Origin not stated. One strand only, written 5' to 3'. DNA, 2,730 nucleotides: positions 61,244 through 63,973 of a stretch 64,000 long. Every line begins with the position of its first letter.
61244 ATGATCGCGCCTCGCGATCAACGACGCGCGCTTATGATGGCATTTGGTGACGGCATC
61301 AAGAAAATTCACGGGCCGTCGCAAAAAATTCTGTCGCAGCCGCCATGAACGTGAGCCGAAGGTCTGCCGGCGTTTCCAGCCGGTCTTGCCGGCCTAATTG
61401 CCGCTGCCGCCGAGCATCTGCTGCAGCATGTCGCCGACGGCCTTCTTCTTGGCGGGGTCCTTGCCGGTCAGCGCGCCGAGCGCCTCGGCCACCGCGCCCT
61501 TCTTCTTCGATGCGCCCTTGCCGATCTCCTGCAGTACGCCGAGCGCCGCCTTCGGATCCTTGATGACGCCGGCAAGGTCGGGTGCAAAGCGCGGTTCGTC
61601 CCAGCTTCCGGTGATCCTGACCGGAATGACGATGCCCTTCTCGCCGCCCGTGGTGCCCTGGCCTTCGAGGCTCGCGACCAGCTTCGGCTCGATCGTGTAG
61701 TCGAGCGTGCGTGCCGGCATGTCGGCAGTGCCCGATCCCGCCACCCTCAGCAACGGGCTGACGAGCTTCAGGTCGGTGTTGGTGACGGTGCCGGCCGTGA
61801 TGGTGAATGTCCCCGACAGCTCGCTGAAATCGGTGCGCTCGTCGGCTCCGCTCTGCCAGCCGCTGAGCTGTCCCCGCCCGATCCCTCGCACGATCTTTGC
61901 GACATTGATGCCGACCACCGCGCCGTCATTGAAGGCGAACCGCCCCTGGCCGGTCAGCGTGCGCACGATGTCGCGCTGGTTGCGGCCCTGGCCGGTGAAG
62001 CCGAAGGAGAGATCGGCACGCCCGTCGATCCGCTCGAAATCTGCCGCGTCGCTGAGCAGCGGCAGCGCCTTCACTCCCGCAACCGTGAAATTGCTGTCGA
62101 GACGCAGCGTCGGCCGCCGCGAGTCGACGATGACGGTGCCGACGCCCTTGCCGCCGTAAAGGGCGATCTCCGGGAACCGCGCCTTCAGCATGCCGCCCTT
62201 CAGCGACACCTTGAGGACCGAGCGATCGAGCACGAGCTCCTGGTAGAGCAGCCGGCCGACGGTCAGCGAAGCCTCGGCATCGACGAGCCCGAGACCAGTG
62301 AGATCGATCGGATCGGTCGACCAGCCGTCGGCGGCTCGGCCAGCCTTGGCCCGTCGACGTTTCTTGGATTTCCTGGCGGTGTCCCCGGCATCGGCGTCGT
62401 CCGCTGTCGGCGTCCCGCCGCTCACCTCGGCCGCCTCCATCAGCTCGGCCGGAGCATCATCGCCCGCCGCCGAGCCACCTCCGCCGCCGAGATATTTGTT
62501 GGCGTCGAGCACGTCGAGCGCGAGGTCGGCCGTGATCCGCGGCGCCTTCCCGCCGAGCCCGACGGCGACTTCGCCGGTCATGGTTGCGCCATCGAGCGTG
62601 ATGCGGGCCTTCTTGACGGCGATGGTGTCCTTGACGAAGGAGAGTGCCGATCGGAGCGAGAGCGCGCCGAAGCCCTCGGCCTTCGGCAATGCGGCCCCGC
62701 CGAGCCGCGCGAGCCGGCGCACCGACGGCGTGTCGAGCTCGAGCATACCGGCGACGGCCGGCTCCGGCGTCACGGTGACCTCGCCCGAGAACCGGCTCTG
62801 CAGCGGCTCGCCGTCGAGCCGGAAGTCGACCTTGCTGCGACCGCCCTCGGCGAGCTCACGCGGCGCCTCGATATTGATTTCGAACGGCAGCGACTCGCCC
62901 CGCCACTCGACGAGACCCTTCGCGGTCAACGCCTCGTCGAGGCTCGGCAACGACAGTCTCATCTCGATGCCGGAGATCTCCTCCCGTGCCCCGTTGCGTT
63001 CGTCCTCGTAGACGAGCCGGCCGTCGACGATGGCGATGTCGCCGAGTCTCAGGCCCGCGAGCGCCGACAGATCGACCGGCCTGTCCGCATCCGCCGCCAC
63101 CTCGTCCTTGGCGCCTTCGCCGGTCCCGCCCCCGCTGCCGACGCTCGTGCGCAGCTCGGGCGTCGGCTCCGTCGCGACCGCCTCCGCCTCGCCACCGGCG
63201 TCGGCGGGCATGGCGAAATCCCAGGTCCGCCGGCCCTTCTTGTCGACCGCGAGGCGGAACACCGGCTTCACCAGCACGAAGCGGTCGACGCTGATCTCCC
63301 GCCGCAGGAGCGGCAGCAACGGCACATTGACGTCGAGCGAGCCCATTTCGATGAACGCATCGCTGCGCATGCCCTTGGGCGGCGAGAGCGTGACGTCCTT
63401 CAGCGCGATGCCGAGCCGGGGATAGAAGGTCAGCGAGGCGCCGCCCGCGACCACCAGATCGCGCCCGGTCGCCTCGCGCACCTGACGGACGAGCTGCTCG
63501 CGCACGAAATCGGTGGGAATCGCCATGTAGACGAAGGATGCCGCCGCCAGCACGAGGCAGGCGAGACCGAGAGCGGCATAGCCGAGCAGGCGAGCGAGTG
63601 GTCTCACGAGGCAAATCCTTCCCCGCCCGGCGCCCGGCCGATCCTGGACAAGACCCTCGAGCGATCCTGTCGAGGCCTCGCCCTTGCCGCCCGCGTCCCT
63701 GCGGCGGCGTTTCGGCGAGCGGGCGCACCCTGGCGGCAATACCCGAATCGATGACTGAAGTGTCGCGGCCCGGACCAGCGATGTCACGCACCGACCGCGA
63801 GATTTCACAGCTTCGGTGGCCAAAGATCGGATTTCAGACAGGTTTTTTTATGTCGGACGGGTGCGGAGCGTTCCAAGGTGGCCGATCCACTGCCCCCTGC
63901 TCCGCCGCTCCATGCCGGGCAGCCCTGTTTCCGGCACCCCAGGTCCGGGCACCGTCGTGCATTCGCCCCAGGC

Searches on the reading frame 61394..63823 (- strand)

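Call 67: search_protein_families(library=pfam, proteins=[window:61394-63823:-], max_evalue=0.001)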
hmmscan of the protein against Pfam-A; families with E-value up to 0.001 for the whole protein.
window:61394-63823:- (809 aa): 3 families
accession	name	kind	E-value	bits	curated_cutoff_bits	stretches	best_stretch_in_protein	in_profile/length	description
PF05170.20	AsmA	-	2.6e-42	145.9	29.8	2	80-279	5-178/607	AsmA family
PF05359.17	DUF748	-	8.5e-13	47.7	50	1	83-414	17-276/1037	Domain of Unknown Function (DUF748)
PF13116.12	YhdP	-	4.8e-09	35.2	46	1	666-719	1123-1178/1224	YhdP protein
